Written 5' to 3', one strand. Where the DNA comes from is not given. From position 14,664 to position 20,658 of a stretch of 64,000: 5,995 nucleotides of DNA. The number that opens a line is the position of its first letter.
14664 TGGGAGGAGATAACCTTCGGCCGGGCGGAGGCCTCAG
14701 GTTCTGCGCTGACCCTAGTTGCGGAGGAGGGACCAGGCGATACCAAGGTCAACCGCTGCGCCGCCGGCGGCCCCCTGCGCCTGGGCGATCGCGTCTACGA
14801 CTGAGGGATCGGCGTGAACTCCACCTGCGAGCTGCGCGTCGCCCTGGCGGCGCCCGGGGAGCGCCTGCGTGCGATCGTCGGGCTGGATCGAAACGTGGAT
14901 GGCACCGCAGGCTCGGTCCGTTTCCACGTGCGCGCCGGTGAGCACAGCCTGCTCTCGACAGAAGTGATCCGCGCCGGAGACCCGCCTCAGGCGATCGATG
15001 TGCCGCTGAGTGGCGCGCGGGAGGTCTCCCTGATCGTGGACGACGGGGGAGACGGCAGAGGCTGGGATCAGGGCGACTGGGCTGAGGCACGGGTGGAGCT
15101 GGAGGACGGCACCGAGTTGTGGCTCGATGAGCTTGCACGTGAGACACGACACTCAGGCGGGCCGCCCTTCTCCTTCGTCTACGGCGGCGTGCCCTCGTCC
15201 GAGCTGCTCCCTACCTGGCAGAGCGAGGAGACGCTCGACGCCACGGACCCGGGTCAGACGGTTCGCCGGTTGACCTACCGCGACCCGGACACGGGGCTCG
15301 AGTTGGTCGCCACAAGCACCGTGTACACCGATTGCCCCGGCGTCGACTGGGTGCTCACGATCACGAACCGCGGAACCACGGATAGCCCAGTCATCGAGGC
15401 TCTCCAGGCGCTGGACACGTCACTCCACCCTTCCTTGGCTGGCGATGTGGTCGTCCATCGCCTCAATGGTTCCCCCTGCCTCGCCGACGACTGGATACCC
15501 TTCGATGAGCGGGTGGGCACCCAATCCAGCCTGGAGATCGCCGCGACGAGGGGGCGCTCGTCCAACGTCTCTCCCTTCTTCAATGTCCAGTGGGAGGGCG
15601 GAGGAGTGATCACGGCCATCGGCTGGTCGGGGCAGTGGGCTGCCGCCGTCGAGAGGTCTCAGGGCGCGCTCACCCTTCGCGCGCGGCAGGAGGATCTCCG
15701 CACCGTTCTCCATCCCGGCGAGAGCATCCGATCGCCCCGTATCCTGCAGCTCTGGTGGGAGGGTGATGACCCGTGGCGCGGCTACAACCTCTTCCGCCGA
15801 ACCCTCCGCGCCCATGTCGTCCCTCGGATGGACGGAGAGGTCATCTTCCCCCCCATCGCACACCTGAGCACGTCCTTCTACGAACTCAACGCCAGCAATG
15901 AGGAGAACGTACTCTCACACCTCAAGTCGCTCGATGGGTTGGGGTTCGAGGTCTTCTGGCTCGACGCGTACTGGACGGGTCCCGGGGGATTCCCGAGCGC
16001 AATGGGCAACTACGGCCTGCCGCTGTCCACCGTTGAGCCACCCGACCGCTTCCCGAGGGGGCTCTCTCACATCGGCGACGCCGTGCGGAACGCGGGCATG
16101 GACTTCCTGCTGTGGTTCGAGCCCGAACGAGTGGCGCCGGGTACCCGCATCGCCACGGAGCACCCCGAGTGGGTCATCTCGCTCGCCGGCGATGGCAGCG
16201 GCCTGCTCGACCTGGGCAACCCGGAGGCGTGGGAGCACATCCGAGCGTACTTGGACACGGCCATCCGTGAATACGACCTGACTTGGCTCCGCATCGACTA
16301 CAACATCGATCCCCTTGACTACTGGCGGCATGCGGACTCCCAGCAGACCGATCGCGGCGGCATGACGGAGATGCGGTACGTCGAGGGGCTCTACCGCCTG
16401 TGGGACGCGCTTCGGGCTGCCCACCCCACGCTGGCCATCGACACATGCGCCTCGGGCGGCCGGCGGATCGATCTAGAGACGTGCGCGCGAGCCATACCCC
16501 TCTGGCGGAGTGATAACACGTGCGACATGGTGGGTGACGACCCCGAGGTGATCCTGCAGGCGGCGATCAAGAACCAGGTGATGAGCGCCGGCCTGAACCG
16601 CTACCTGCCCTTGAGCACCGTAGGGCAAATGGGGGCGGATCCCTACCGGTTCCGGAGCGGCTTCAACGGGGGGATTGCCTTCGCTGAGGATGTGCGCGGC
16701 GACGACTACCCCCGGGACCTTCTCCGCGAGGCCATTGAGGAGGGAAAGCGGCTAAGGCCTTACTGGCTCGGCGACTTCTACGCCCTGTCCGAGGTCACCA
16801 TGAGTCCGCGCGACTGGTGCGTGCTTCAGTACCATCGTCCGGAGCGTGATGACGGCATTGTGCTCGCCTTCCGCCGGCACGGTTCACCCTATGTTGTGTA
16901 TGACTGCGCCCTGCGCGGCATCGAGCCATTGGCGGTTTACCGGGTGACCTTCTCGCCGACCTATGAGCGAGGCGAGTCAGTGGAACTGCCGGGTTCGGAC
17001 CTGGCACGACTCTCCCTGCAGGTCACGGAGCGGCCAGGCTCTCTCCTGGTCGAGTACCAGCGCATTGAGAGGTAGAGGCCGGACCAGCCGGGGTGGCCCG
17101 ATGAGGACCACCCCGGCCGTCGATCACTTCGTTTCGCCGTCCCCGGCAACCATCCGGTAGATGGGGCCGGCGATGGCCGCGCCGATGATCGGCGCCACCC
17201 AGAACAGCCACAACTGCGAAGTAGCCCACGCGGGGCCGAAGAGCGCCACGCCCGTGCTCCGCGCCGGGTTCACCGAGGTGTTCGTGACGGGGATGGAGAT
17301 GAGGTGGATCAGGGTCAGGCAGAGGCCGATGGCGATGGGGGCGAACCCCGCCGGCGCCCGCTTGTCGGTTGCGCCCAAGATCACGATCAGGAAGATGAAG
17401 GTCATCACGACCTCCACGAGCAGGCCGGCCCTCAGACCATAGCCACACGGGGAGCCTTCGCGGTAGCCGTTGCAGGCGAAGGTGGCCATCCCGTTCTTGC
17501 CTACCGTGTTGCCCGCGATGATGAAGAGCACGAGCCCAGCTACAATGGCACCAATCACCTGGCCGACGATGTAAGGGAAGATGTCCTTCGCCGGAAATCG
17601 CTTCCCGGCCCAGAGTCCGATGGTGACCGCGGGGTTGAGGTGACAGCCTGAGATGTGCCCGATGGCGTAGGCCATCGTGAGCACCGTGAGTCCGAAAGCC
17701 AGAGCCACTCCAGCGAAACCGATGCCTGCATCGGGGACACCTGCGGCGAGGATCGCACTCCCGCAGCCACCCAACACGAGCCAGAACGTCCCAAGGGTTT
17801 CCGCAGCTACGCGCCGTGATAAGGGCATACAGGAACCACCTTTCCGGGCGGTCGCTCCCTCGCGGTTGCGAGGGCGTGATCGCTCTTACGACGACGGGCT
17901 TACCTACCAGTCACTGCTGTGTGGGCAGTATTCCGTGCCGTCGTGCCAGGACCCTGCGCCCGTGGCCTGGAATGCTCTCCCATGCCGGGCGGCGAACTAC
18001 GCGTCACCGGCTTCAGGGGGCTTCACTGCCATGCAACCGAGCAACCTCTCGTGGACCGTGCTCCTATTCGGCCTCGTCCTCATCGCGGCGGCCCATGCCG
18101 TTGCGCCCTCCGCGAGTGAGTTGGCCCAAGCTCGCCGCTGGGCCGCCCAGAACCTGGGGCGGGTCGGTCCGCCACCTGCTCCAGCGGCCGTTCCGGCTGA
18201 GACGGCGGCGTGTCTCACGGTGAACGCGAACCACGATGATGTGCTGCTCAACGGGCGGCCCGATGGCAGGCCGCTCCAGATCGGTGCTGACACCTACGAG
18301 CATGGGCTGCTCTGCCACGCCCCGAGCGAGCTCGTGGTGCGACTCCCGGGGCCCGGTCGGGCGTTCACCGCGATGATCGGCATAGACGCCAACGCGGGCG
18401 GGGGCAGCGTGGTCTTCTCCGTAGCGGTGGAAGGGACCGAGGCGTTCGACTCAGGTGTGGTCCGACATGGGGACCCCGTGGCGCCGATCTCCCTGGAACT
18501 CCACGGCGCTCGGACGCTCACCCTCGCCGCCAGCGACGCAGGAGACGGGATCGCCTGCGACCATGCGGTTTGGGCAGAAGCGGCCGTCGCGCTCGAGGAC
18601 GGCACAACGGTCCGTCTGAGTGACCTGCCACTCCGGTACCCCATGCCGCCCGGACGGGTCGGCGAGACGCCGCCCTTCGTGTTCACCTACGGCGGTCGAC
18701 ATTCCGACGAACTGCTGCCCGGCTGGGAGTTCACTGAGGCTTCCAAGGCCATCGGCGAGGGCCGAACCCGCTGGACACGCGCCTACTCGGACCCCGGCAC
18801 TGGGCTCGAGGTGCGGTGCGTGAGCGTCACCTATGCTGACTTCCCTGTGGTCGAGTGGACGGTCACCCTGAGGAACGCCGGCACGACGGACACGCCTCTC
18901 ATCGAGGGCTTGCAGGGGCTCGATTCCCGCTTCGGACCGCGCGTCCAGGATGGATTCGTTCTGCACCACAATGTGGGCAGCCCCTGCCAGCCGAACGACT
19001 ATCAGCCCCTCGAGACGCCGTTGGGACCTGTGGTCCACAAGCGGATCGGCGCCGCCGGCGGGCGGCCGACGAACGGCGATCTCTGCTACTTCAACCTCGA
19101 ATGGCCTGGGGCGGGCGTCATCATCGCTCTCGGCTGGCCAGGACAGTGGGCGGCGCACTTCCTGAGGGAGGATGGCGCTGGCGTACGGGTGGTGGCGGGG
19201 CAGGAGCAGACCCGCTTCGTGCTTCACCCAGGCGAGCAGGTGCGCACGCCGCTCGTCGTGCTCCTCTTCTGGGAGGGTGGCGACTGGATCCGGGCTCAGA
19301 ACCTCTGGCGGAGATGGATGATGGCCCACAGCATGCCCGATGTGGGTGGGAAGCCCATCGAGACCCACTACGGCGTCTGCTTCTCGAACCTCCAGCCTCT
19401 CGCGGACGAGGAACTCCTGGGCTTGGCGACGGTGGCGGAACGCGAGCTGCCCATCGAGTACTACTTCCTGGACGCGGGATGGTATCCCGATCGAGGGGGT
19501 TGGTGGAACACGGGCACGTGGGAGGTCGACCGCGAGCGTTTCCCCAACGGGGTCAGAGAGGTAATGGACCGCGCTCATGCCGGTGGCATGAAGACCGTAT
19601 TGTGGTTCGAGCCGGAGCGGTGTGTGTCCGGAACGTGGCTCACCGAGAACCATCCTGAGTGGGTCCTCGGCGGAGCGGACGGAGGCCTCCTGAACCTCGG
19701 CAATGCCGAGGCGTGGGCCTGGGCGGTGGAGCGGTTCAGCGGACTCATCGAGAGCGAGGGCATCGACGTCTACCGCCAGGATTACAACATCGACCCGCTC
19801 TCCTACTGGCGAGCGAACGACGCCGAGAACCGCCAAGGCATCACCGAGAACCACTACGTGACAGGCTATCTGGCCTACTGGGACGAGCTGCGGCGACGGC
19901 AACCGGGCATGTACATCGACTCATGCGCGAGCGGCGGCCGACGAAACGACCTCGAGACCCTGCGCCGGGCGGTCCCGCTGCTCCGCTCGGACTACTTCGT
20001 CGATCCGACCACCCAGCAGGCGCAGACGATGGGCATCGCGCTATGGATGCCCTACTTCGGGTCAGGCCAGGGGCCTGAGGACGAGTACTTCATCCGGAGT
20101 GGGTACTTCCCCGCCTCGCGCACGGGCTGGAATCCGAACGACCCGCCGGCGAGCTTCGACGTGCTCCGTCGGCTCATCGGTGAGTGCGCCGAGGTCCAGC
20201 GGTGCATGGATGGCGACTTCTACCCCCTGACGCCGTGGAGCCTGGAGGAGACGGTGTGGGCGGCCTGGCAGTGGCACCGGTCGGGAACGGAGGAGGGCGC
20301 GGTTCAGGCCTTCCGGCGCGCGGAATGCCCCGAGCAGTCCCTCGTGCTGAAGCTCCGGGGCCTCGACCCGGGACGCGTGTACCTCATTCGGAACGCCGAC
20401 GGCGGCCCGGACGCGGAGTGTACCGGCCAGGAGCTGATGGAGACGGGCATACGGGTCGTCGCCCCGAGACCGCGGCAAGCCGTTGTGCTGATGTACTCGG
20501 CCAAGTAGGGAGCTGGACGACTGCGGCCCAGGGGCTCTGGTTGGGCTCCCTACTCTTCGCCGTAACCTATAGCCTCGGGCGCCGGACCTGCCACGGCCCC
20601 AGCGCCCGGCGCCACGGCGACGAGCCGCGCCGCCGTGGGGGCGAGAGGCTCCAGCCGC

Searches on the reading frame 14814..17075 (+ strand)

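Call 33: search_protein_families(library=pfam, proteins=[window:14814-17075:+], max_evalue=0.0001)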
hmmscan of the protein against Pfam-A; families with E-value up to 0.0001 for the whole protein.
window:14814-17075:+ (753 aa): 2 families
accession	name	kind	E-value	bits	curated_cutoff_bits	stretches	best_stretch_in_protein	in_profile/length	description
PF02065.24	Melibiase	-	2.5e-28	99.5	27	1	362-569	56-262/347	Melibiase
PF08305.17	NPCBM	-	2.2e-20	73.5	23.9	1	2-94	45-136/137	NPCBM/NEW2 domain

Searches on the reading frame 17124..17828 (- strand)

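Call 33: search_protein_families(library=pfam, proteins=[window:17124-17828:-], max_evalue=0.0001)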
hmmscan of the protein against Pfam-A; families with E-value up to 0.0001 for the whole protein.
window:17124-17828:- (234 aa): 1 family
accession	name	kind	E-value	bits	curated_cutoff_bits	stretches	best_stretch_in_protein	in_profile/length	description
PF00230.25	MIP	-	2e-50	172.1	25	1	4-224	8-222/222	Major intrinsic protein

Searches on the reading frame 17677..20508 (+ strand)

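Call 33: search_protein_families(library=pfam, proteins=[window:17677-20508:+], max_evalue=0.0001)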
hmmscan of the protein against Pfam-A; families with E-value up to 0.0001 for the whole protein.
window:17677-20508:+ (943 aa): 3 families
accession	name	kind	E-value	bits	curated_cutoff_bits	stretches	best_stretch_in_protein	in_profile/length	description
PF08305.17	NPCBM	-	1.7e-31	109.5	23.9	1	190-304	21-136/137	NPCBM/NEW2 domain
PF02065.24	Melibiase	-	9e-25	87.8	27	1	578-777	58-264/347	Melibiase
PF16874.11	Glyco_hydro_36C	-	4.2e-07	30.8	27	1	861-928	1-65/77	Glycosyl hydrolase family 36 C-terminal domain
